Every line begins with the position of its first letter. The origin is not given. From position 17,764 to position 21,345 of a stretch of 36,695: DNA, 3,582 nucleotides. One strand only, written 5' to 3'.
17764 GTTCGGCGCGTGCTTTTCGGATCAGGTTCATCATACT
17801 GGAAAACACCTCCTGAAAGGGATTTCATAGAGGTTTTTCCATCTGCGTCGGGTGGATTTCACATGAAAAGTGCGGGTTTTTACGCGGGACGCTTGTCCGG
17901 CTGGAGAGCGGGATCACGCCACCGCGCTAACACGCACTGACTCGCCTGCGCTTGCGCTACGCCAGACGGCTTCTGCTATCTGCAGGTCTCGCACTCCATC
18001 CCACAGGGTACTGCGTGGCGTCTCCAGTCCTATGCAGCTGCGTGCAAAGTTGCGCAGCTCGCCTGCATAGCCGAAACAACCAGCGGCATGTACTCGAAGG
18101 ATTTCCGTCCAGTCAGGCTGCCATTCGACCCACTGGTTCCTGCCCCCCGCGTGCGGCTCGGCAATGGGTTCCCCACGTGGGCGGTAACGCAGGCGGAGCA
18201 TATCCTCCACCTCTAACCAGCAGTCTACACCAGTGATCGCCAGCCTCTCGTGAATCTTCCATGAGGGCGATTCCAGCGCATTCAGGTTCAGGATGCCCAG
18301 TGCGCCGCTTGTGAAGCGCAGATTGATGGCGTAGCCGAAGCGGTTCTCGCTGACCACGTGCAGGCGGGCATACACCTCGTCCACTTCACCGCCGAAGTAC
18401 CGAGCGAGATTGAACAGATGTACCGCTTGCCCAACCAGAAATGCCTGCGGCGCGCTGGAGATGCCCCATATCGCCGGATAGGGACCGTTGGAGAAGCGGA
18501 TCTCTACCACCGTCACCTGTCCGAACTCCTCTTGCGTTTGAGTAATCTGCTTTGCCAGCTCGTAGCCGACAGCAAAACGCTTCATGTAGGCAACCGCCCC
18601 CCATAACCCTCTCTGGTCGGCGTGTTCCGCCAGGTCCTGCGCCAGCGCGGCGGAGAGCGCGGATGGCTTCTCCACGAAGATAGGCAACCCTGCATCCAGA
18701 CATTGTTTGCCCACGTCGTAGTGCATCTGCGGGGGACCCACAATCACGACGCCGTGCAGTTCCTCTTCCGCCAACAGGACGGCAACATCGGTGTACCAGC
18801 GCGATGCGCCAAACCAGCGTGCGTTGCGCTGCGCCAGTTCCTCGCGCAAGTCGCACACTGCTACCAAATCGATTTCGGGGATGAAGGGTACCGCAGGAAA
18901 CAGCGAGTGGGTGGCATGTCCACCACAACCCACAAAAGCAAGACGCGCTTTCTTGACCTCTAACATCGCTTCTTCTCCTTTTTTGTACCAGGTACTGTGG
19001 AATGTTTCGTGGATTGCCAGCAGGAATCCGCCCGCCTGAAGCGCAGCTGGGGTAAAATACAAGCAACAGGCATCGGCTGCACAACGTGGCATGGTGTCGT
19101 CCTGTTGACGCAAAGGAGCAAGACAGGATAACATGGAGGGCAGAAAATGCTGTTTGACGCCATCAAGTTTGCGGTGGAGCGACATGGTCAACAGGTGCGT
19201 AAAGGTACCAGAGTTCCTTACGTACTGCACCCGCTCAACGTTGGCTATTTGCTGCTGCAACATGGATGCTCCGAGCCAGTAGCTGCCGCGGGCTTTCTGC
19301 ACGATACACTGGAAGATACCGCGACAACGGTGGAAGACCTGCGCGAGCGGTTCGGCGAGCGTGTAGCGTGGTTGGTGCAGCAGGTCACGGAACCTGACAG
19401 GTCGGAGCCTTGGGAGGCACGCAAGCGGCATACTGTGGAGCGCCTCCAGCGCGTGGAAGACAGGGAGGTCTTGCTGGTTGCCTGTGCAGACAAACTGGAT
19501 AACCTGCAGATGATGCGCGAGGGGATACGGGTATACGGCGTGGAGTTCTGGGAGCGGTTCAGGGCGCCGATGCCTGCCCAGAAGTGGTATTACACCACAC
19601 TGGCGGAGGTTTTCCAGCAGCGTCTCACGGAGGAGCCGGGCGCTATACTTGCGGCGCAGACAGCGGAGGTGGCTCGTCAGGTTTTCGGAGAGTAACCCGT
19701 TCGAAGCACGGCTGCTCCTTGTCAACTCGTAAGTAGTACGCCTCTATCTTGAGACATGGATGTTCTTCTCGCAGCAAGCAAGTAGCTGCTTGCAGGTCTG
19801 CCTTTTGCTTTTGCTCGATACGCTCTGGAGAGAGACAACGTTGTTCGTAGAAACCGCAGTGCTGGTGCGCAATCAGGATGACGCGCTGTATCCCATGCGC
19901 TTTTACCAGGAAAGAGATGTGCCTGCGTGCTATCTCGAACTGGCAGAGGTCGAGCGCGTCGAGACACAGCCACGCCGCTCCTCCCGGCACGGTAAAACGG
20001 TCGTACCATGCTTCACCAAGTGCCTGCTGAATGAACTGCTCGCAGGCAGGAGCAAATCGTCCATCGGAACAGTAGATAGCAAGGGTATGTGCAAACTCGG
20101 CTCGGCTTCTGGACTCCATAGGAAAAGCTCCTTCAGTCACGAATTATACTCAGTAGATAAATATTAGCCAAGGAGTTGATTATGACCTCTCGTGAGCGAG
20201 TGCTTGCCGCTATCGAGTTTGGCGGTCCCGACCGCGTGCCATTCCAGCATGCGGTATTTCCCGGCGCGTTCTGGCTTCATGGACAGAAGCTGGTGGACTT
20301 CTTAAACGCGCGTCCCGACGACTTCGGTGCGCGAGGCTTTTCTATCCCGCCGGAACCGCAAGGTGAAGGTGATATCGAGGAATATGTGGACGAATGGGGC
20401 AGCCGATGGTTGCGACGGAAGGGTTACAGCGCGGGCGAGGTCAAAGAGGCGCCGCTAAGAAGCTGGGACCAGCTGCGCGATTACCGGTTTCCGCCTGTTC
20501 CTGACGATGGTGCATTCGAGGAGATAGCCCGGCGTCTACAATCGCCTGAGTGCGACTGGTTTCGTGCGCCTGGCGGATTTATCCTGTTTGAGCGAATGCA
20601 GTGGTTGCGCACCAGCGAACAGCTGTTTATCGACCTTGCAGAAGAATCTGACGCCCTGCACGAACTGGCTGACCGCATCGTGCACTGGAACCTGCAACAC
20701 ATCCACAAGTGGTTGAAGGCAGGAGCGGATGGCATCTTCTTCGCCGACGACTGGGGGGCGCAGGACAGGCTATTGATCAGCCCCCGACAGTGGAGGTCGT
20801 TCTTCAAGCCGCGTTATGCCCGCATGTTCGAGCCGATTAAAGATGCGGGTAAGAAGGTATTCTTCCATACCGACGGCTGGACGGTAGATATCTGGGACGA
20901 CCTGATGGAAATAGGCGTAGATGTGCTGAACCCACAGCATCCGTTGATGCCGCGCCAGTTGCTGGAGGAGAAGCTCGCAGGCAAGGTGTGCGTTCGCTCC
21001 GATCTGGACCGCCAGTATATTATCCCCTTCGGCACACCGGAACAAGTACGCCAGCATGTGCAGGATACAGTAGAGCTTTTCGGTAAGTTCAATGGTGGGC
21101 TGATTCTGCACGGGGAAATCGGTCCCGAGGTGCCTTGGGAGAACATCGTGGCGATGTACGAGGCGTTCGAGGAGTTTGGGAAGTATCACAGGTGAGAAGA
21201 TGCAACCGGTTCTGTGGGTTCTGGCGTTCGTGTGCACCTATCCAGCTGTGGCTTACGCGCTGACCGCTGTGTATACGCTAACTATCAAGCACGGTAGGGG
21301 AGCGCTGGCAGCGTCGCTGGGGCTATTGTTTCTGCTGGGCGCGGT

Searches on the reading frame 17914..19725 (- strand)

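Call 45: search_protein_families(library=pfam, proteins=[window:17914-19725:-], max_evalue=0.00001)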
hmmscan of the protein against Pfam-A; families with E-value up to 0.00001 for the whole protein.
window:17914-19725:- (603 aa): 3 families
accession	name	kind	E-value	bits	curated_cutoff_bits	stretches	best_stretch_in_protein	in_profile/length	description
PF01408.29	GFO_IDH_MocA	-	3.8e-17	63.5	24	1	261-374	2-114/120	Oxidoreductase family, NAD-binding Rossmann fold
PF02894.22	GFO_IDH_MocA_C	-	7.5e-09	36.1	22.9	1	398-598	6-217/218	Oxidoreductase family, C-terminal alpha/beta domain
PF22725.1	GFO_IDH_MocA_C3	-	3.9e-08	33.8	27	1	398-499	10-118/124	GFO/IDH/MocA C-terminal domain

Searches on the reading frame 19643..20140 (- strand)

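Call 45: search_protein_families(library=pfam, proteins=[window:19643-20140:-], max_evalue=0.00001)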
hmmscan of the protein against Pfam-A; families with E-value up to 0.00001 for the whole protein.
window:19643-20140:- (165 aa): 1 family
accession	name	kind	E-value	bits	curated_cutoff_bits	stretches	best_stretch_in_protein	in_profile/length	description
PF20393.3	Pro_CA_2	-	1.7e-09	38.4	30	1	18-138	5-116/125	Putative carbonic anhydrase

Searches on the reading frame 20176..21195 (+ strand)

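Call 45: search_protein_families(library=pfam, proteins=[window:20176-21195:+], max_evalue=0.00001)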
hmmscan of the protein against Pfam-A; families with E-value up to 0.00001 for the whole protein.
window:20176-21195:+ (339 aa): 1 family
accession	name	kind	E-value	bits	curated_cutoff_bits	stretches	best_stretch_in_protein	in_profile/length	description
PF01208.23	URO-D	-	6.9e-19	68.5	23.9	1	146-333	161-345/346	Uroporphyrinogen decarboxylase (URO-D)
